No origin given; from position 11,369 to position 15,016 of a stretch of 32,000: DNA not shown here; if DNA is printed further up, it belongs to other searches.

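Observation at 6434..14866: Giant orphan protein plus DEAH helicase/DUF1998 operon: Druantia type III-like candidate anti-phage system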

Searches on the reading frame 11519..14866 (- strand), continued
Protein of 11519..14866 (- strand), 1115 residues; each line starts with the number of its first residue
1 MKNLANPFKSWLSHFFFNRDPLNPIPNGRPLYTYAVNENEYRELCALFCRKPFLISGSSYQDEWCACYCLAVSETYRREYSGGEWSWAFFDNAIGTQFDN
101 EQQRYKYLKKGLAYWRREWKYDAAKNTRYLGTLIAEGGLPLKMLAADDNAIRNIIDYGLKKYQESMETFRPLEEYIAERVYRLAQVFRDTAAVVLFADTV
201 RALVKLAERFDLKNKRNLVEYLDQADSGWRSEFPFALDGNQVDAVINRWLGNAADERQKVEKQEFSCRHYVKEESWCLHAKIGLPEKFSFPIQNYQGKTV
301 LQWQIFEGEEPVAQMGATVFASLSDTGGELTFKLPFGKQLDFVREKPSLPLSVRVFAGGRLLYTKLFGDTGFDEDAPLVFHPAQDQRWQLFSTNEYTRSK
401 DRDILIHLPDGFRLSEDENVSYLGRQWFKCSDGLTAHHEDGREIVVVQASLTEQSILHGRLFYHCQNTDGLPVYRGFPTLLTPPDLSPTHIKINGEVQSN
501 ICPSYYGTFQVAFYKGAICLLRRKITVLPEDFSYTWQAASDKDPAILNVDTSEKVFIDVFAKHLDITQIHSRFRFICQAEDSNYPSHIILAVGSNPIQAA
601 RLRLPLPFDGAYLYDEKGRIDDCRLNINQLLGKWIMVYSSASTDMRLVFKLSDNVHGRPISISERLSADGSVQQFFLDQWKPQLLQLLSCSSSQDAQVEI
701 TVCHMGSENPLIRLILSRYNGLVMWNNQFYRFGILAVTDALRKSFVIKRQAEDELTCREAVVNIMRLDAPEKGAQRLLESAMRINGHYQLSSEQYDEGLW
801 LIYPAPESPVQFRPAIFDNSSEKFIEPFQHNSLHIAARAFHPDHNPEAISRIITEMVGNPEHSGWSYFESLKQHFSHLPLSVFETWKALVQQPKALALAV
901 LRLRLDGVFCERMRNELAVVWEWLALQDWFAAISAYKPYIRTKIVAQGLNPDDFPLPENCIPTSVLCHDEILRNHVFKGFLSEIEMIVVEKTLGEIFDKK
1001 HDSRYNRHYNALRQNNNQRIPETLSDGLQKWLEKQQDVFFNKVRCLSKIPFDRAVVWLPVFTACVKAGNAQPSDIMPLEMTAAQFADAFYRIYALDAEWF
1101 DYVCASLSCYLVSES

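Call 33: find_homologous_proteins(query=L002:3991-9078:+, max_evalue=1e-10)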
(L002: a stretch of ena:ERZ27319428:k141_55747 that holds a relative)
Query L002:3991-9078:+ (1696 aa): 4607 proteins with E <= 1e-10 among 8000 candidates; the best 120 are listed.
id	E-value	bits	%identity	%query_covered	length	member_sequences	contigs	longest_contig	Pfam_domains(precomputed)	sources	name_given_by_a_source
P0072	0.0e+0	3892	98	100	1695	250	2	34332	PF00270.36,PF09369.16,PF00271.38,PF04851.22,PF27116.1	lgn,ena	-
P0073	0.0e+0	3334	85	99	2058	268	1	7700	PF00270.36,PF09369.16,PF00271.38,PF04851.22,PF27116.1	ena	-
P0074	0.0e+0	2276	59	100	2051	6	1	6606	PF00270.36,PF09369.16,PF00271.38,PF04851.22,PF27116.1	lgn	-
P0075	0.0e+0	2272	59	100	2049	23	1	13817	PF00270.36,PF09369.16,PF00271.38,PF04851.22,PF27116.1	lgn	-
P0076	0.0e+0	2262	60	99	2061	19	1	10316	PF00270.36,PF09369.16,PF00271.38,PF04851.22,PF27116.1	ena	-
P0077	0.0e+0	2251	59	99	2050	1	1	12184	PF00270.36,PF09369.16,PF00271.38,PF04851.22,PF27116.1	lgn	-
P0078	0.0e+0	2158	58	100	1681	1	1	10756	PF00270.36,PF09369.16,PF00271.38,PF04851.22,PF27116.1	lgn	-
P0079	0.0e+0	2153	58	100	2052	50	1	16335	PF00270.36,PF09369.16,PF00271.38,PF04851.22,PF27116.1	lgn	-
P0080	0.0e+0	2148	57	99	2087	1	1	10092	PF00270.36,PF09369.16,PF00271.38,PF04851.22,PF27116.1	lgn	-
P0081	0.0e+0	2142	58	99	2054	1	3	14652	PF00270.36,PF09369.16,PF00271.38,PF04851.22,PF27116.1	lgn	-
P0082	0.0e+0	2125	57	99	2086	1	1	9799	PF00270.36,PF09369.16,PF00271.38,PF04851.22,PF27116.1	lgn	-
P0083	0.0e+0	2094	56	99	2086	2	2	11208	PF00270.36,PF09369.16,PF00271.38,PF04851.22,PF27116.1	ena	-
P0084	0.0e+0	2024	55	99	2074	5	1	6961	PF00270.36,PF09369.16,PF00271.38,PF04851.22,PF27116.1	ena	-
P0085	0.0e+0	1962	53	100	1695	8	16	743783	PF00270.36,PF09369.16,PF00271.38,PF04851.22,PF27116.1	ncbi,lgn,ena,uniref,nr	ncbi:DEAD/DEAH box helicase [Suttonella indologenes]|uniref:ATP-dependent helicase n=1 Tax=Suttonell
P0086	0.0e+0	1927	51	99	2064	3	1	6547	PF00270.36,PF09369.16,PF00271.38,PF04851.22,PF27116.1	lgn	-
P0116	0.0e+0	1785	50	99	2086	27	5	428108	PF00270.36,PF09369.16,PF00271.38,PF04851.22,PF27116.1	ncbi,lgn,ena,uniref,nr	ncbi:DEAD/DEAH box helicase [Pseudomonas aeruginosa]|uniref:DEAD/DEAH box helicase n=1 Tax=Pseudomon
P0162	0.0e+0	1753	49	99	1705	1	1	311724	PF00270.36,PF09369.16,PF00271.38,PF27116.1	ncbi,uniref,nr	ncbi:DEAD/DEAH box helicase [Azotobacter chroococcum]|uniref:DEAD/DEAH box helicase n=1 Tax=Azotobac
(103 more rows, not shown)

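Call 34: find_encoding_contigs(protein=window:11519-14866:-, flank=10000, max_places=10)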
Protein window:11519-14866:- (1115 aa): 23 contigs read that carry it; 7 places shown.
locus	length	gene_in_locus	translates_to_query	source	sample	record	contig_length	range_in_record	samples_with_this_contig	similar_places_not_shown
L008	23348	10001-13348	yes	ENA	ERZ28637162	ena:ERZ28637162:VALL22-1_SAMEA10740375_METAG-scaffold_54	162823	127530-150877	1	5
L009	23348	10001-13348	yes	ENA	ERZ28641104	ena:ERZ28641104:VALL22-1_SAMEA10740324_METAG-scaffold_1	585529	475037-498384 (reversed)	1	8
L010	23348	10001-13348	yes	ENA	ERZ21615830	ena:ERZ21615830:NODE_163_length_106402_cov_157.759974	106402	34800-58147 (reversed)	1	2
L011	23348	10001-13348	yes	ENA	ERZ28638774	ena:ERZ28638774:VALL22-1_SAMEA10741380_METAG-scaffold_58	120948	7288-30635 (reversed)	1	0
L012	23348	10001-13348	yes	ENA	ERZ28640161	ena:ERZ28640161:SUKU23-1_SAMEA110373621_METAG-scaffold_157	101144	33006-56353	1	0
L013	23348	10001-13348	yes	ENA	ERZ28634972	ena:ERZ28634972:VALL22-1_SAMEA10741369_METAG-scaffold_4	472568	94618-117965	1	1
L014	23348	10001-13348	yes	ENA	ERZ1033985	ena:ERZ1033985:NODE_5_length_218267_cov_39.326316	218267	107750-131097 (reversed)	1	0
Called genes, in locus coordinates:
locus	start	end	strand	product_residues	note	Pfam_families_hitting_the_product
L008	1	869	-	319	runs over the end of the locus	PF00226:DnaJ, PF01556:DnaJ_C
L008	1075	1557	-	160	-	-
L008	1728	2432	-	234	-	PF01476:LysM, PF01551:Peptidase_M23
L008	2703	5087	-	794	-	PF01326:PPDK_N, PF00391:PEP-utilizers, PF02896:PEP-utilizers_C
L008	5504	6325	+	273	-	PF03618:Kinase-PPPase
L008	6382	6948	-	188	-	PF22769:DCD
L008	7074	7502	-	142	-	PF02493:MORN (faint)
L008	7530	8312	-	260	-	PF03747:ADP_ribosyl_GH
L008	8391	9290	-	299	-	PF04381:RdgC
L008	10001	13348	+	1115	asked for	PF27201:YjiT_N, PF27205:YjiT_2nd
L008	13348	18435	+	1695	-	PF00270:DEAD, PF04851:ResIII (faint), PF27116:YjiV_N, PF00271:Helicase_C, PF09369:MZB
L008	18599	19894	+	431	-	PF02403:Seryl_tRNA_N, PF00587:tRNA-synt_2b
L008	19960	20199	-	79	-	PF03891:DUF333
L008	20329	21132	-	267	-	PF10613:Lig_chan-Glu_bd (weak), PF00497:SBP_bac_3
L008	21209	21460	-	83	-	-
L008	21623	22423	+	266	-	-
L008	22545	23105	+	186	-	PF11948:DUF3465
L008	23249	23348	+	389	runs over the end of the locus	PF01053:Cys_Met_Meta_PP, PF00155:Aminotran_1_2, PF00266:Aminotran_5, PF01041:DegT_DnrJ_EryC1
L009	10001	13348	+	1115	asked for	PF27201:YjiT_N, PF27205:YjiT_2nd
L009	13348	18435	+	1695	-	PF00270:DEAD, PF04851:ResIII (faint), PF27116:YjiV_N, PF00271:Helicase_C, PF09369:MZB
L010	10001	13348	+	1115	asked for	PF27201:YjiT_N, PF27205:YjiT_2nd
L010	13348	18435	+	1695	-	PF00270:DEAD, PF04851:ResIII (faint), PF27116:YjiV_N, PF00271:Helicase_C, PF09369:MZB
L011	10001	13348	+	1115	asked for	PF27201:YjiT_N, PF27205:YjiT_2nd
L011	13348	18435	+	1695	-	PF00270:DEAD, PF04851:ResIII (faint), PF27116:YjiV_N, PF00271:Helicase_C, PF09369:MZB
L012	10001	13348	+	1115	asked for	PF27201:YjiT_N, PF27205:YjiT_2nd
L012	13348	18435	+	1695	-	PF00270:DEAD, PF04851:ResIII (faint), PF27116:YjiV_N, PF00271:Helicase_C, PF09369:MZB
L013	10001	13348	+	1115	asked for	PF27201:YjiT_N, PF27205:YjiT_2nd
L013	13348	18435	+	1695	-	PF00270:DEAD, PF04851:ResIII (faint), PF27116:YjiV_N, PF00271:Helicase_C, PF09369:MZB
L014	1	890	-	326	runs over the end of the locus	PF00226:DnaJ, PF01556:DnaJ_C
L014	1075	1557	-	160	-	-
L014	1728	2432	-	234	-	PF01476:LysM, PF01551:Peptidase_M23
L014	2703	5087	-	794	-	PF01326:PPDK_N, PF00391:PEP-utilizers, PF02896:PEP-utilizers_C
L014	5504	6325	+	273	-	PF03618:Kinase-PPPase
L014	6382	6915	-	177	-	PF22769:DCD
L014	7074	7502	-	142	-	PF02493:MORN (faint)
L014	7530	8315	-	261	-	PF03747:ADP_ribosyl_GH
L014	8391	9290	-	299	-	PF04381:RdgC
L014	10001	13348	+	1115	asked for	PF27201:YjiT_N, PF27205:YjiT_2nd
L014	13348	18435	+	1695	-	PF00270:DEAD, PF04851:ResIII (faint), PF27116:YjiV_N, PF00271:Helicase_C, PF09369:MZB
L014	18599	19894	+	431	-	PF02403:Seryl_tRNA_N, PF00587:tRNA-synt_2b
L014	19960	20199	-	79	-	PF03891:DUF333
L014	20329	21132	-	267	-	PF10613:Lig_chan-Glu_bd (weak), PF00497:SBP_bac_3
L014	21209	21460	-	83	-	-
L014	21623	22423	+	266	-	-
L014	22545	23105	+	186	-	PF11948:DUF3465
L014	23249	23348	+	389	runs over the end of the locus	PF01053:Cys_Met_Meta_PP, PF00155:Aminotran_1_2, PF00266:Aminotran_5, PF01041:DegT_DnrJ_EryC1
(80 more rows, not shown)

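Call 35: find_encoding_contigs(protein=P0073, flank=10000, max_places=6)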
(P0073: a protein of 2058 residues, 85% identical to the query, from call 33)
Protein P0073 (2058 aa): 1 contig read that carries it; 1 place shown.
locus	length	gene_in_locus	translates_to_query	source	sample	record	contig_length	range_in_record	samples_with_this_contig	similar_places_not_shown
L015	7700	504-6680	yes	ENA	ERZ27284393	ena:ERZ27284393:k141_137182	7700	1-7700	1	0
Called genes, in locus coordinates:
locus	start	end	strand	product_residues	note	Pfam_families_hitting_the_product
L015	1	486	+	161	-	?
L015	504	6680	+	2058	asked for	PF00270:DEAD, PF04851:ResIII (weak), PF27116:YjiV_N, PF00271:Helicase_C, PF09369:MZB (weak)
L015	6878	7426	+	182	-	PF27613:HI_1570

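Call 54: search_solved_structures(query=A1, max_evalue=0.001, show_alignments=1)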
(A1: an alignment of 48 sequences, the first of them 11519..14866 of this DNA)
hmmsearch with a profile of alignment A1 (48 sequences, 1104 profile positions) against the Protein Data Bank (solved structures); distinct sequences matched with E-value up to 0.001: 1.
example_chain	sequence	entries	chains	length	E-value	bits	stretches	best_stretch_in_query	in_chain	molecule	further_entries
9tud_A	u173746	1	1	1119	1.2e-106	360.9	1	2-956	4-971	DruH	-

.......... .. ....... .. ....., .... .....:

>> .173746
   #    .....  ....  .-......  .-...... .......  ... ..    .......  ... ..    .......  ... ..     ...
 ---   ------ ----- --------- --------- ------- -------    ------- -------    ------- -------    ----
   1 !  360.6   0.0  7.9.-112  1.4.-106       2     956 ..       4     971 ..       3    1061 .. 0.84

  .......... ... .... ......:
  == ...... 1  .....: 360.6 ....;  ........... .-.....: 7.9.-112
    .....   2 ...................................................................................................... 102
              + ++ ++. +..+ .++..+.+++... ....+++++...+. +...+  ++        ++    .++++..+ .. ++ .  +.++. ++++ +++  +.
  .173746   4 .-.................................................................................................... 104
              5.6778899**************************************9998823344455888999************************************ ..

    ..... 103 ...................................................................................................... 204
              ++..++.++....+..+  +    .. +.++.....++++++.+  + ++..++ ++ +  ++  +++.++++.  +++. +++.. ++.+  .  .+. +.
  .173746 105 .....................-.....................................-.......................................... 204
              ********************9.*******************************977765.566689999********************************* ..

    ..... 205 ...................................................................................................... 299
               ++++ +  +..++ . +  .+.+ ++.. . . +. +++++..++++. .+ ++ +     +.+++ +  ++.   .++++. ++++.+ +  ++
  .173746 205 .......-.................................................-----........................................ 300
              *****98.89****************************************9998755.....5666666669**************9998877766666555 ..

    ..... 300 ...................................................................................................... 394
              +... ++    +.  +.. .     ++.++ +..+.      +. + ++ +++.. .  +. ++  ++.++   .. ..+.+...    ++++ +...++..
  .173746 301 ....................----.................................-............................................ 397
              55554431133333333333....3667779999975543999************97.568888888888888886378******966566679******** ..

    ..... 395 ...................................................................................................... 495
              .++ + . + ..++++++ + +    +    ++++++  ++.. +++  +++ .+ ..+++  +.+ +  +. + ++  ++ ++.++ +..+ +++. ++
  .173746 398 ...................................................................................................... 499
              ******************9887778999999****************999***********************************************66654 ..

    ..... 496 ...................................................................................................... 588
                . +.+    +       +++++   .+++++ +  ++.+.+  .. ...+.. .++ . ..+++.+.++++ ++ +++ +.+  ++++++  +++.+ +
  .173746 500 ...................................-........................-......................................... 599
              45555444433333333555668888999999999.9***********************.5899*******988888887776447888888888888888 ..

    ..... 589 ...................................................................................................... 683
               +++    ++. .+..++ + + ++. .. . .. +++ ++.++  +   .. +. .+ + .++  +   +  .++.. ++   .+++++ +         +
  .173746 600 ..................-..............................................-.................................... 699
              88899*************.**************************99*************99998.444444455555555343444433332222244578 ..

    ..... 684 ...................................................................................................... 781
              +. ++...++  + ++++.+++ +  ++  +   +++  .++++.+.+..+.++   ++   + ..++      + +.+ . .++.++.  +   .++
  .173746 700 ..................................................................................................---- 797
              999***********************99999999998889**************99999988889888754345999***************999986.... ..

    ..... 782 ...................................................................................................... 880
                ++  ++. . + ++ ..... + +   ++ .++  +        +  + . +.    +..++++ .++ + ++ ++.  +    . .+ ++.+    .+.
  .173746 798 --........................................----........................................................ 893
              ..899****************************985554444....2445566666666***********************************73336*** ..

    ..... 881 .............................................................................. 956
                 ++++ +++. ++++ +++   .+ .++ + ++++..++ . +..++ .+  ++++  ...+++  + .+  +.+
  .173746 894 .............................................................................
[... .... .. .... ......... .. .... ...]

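Call 61: find_encoding_contigs(protein=P0116, flank=5000, max_places=2)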
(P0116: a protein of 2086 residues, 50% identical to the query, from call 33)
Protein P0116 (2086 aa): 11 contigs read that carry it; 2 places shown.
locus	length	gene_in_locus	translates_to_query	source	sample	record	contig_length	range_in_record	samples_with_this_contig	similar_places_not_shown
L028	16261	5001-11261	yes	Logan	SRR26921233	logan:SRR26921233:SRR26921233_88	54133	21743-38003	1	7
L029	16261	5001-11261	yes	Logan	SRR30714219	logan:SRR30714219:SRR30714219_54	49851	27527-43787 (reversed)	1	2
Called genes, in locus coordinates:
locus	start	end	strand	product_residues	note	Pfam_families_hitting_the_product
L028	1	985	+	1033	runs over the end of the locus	PF04313:HSDR_N, PF04851:ResIII, PF18766:SWI2_SNF2, PF22679:T1R_D3-like, PF11867:T1RH-like_C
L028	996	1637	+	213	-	-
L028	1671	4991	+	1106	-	PF27201:YjiT_N, PF27205:YjiT_2nd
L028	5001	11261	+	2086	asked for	PF00270:DEAD, PF04851:ResIII (weak), PF27116:YjiV_N, PF00271:Helicase_C, PF09369:MZB (weak)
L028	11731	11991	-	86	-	-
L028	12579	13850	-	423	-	PF00589:Phage_integrase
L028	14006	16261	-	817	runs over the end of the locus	PF00589:Phage_integrase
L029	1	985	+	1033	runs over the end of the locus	PF04313:HSDR_N, PF04851:ResIII, PF18766:SWI2_SNF2, PF22679:T1R_D3-like, PF11867:T1RH-like_C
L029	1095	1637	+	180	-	-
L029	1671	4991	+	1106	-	PF27201:YjiT_N, PF27205:YjiT_2nd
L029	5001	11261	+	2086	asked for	PF00270:DEAD, PF04851:ResIII (weak), PF27116:YjiV_N, PF00271:Helicase_C, PF09369:MZB (weak)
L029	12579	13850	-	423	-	PF00589:Phage_integrase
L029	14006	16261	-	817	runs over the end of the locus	PF00589:Phage_integrase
